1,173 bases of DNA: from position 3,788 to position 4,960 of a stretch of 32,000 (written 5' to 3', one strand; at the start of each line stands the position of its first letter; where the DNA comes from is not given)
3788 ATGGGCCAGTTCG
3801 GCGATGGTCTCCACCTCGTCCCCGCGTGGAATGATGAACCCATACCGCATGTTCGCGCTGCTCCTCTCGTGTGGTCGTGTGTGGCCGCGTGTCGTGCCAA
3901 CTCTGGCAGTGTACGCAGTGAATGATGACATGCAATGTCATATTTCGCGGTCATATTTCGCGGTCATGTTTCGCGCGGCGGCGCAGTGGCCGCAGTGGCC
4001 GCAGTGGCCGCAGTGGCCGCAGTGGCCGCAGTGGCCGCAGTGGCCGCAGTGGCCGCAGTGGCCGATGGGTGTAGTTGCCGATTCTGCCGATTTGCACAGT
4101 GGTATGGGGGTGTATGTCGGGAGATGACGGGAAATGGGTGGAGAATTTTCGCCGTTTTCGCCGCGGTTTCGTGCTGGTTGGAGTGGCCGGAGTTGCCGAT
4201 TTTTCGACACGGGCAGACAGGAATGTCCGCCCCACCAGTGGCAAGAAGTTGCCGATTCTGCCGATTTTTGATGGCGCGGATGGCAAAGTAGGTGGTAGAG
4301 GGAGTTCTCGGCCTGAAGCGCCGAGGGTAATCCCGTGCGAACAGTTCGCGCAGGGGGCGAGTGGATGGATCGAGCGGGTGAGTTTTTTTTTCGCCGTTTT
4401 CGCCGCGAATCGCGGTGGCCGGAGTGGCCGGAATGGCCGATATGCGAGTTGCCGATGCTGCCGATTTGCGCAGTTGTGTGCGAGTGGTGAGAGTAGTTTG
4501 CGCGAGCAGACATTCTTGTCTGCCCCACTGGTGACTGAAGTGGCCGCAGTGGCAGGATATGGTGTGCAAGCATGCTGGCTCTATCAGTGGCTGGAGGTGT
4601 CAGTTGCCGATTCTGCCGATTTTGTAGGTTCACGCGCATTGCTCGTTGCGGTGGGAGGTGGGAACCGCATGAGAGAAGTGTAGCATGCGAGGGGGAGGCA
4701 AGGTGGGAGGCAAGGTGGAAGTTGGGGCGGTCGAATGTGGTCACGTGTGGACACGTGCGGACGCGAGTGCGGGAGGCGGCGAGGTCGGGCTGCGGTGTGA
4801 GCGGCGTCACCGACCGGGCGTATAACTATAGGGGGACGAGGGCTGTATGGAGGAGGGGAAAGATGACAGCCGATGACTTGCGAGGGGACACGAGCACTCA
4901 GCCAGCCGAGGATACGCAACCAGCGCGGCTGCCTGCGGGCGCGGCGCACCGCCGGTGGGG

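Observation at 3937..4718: About 0.8 kb of repeat-built, apparently non-coding DNA in a 1-kb divergent intergenic region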

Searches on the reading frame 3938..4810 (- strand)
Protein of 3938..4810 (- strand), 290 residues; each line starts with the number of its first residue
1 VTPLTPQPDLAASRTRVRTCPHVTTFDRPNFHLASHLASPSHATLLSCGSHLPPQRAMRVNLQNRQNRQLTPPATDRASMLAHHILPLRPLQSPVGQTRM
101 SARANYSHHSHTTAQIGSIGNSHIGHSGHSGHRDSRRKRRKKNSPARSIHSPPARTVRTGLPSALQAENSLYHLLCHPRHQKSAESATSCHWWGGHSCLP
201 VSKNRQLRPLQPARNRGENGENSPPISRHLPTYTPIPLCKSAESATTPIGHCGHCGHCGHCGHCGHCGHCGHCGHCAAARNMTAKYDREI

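Call 18: search_protein_families(library=pfam, proteins=[window:3938-4810:-], max_evalue=0.1)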
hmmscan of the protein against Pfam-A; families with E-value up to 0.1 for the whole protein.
window:3938-4810:- (290 aa): 0 families
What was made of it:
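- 3938..4810 (-): A 290-codon open frame spanning the block, judged non-coding. No Pfam hit (call 18).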

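Call 42: find_homologous_proteins(query=window:3938-4810:-, max_evalue=0.01)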
Query window:3938-4810:- (290 aa): 2 proteins with E <= 0.01 among 2037 candidates.
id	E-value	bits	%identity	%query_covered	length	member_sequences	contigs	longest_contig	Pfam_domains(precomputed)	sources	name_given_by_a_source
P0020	6.4e-7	47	40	19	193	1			-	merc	-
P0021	1.2e-3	37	40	26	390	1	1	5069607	-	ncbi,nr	ncbi:MAG: hypothetical protein OJF49_002964 [Ktedonobacterales bacterium]|nr:MAG: hypothetical prote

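Call 44: find_encoding_contigs(protein=P0021, flank=10000, max_places=2)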
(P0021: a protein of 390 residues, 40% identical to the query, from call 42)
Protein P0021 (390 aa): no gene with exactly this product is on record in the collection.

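Call 46: find_homologous_proteins(query=P0021, max_evalue=0.01)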
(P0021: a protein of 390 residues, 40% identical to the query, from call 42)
Query P0021 (390 aa): 1 proteins with E <= 0.01 among 8000 candidates.
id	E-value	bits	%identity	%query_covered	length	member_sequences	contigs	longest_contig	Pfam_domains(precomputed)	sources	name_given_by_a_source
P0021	4.4e-257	871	100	100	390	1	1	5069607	-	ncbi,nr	ncbi:MAG: hypothetical protein OJF49_002964 [Ktedonobacterales bacterium]|nr:MAG: hypothetical prote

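Call 61: search_protein_representatives(protein=window:3938-4810:-)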
Query: 290 residues. Proteins with E-value up to 0.001 (for the whole library): 8; up to 1e-10: 0; up to 1e-30: 0. The best 8 are listed.
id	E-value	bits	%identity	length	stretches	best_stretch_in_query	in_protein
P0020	2.0e-07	47.4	48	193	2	250-279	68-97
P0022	3.7e-05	40.0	62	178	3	250-278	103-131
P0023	9.3e-05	38.7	63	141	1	248-277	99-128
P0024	1.2e-04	38.3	65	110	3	88-137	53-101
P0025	1.6e-04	37.9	61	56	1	244-281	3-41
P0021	3.9e-04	36.6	46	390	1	212-271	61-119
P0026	6.1e-04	36.0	42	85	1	229-276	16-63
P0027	9.0e-04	35.4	55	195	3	246-276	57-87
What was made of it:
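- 3938..4810 (-): No homologues beyond low-complexity sequences and the MAG's own repeat-block ORFs (calls 42, 61).
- No homologues among 5.8 billion or 1.84 billion proteins other than low-complexity sequences, P0021 and P0024 (calls 42, 46, 61). Only low-complexity hits were found (call 61).
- Tried and rejected: Pfam, two word-indexed protein searches and one exhaustive phmmer search found no real homologues (calls 18, 42, 46, 61).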

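Call 63: find_encoding_contigs(protein=P0024, flank=10000, max_places=6)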
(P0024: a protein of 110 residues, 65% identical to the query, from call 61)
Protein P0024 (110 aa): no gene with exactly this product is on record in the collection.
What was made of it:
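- Tried and rejected: Fetching DNA for P0021 and P0024 failed because they are not on record (calls 44, 63).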

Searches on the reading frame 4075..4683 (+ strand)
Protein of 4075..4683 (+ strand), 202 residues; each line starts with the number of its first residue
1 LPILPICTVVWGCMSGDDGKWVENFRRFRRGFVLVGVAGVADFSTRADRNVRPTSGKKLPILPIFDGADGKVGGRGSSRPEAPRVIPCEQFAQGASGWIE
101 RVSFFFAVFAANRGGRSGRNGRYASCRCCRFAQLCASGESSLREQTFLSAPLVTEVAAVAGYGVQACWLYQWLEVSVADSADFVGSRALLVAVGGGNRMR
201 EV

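Call 18: search_protein_families(library=pfam, proteins=[window:4075-4683:+], max_evalue=0.1)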
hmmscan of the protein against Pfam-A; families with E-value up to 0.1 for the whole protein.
window:4075-4683:+ (202 aa): 0 families

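Call 64: list_cluster_members(proteins=[P0024, window:4114-4683:+, P0021])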
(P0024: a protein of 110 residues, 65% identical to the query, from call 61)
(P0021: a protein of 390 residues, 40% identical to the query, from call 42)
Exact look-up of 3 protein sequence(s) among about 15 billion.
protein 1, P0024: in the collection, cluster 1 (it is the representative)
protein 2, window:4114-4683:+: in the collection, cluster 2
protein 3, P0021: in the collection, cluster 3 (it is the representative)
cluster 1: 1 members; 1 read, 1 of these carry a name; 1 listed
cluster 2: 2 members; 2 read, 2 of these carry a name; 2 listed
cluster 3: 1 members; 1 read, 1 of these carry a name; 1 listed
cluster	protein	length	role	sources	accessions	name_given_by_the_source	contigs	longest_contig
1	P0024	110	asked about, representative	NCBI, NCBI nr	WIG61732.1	MAG: hypothetical protein OJF49_004480 [Ktedonobacterales bacterium]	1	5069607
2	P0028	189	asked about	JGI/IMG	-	hypothetical protein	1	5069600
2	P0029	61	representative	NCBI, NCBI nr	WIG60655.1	MAG: hypothetical protein OJF49_003403 [Ktedonobacterales bacterium]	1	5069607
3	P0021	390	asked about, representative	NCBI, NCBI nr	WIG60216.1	MAG: hypothetical protein OJF49_002964 [Ktedonobacterales bacterium]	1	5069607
